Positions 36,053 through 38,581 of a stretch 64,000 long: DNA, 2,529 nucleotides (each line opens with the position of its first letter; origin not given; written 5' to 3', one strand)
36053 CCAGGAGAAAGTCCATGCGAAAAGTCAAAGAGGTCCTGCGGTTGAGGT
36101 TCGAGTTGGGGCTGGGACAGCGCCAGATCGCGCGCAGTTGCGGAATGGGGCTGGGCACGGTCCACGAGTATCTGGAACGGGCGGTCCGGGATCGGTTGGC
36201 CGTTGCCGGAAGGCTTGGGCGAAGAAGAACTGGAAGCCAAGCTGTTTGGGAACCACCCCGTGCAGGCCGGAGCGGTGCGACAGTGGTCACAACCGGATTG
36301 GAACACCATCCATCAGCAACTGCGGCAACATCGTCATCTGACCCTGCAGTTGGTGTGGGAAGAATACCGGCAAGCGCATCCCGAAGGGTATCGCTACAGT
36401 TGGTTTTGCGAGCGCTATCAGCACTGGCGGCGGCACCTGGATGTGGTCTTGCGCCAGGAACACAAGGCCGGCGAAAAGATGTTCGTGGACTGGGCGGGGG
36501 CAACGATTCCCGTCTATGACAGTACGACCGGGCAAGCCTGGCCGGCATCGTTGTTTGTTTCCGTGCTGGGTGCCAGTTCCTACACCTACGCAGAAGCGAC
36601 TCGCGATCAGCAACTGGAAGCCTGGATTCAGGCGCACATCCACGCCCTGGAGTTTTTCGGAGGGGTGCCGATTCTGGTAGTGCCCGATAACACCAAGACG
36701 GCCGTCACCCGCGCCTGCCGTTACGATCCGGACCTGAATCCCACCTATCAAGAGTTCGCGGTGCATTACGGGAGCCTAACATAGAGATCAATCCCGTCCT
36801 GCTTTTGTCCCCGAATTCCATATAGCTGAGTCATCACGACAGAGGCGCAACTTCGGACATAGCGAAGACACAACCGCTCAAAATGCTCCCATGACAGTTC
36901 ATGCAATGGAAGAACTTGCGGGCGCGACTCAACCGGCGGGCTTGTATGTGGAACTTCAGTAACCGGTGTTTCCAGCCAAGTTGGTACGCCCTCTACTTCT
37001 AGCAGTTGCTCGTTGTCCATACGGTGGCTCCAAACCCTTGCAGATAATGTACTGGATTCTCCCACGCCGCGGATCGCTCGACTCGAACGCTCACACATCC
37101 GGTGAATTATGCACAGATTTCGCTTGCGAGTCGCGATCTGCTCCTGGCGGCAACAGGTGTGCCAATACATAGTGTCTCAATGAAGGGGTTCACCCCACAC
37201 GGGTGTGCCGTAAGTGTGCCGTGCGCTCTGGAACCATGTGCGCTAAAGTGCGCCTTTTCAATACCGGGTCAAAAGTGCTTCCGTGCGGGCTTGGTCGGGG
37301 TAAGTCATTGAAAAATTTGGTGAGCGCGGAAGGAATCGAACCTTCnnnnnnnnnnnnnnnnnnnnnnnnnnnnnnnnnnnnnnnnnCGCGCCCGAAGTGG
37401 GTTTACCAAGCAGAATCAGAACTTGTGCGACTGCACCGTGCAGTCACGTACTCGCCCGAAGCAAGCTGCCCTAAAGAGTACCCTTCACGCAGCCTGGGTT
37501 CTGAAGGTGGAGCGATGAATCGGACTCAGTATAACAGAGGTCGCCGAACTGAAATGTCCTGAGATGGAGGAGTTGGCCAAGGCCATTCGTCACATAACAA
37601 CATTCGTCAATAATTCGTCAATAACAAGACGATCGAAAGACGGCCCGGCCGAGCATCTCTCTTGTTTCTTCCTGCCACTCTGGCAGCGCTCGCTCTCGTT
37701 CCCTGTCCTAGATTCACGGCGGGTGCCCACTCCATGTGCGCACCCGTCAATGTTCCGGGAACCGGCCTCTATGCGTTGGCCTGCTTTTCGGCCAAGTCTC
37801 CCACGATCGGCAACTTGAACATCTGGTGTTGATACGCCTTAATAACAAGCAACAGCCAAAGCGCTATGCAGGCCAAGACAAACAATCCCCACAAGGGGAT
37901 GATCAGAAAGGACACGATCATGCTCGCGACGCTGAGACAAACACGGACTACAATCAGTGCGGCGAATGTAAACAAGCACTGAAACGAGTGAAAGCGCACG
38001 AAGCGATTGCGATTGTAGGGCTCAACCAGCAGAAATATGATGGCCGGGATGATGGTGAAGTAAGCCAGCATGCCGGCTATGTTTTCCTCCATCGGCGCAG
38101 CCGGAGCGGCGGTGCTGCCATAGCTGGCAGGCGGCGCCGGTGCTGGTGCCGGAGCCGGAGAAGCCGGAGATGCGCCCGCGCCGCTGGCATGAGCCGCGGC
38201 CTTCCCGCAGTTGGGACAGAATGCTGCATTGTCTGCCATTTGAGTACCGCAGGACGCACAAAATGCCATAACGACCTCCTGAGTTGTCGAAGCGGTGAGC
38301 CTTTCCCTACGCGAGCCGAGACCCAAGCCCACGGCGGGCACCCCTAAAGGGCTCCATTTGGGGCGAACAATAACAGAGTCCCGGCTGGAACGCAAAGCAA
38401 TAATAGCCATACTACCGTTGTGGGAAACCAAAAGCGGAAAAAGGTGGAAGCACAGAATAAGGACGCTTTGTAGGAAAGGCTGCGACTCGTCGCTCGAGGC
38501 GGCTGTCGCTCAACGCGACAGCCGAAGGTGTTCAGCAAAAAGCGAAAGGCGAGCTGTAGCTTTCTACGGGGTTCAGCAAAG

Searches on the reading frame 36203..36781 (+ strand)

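Call 59: search_protein_families(library=pfam, proteins=[window:36203-36781:+], max_evalue=0.001)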
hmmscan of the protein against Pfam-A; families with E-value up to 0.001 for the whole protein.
window:36203-36781:+ (193 aa): 1 family
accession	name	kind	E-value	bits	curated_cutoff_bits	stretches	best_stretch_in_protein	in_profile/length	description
PF00665.32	rve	-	1.2e-07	32.3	32.6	1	87-190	2-91/102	Integrase core domain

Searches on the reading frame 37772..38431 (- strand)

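Call 59: search_protein_families(library=pfam, proteins=[window:37772-38431:-], max_evalue=0.001)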
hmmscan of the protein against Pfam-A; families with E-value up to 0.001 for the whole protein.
window:37772-38431:- (220 aa): 3 families
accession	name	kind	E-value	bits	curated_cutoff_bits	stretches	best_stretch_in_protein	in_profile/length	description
PF13240.11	Zn_Ribbon_1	-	2.7e-07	30.6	25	1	57-77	1-21/23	zinc-ribbon domain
PF12773.13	DZR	-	5.2e-05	23.8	27.3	1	54-76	23-45/45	Double zinc ribbon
PF17032.10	Zn_ribbon_15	-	0.00059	21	28.9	0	55-76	52-73/73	zinc-ribbon family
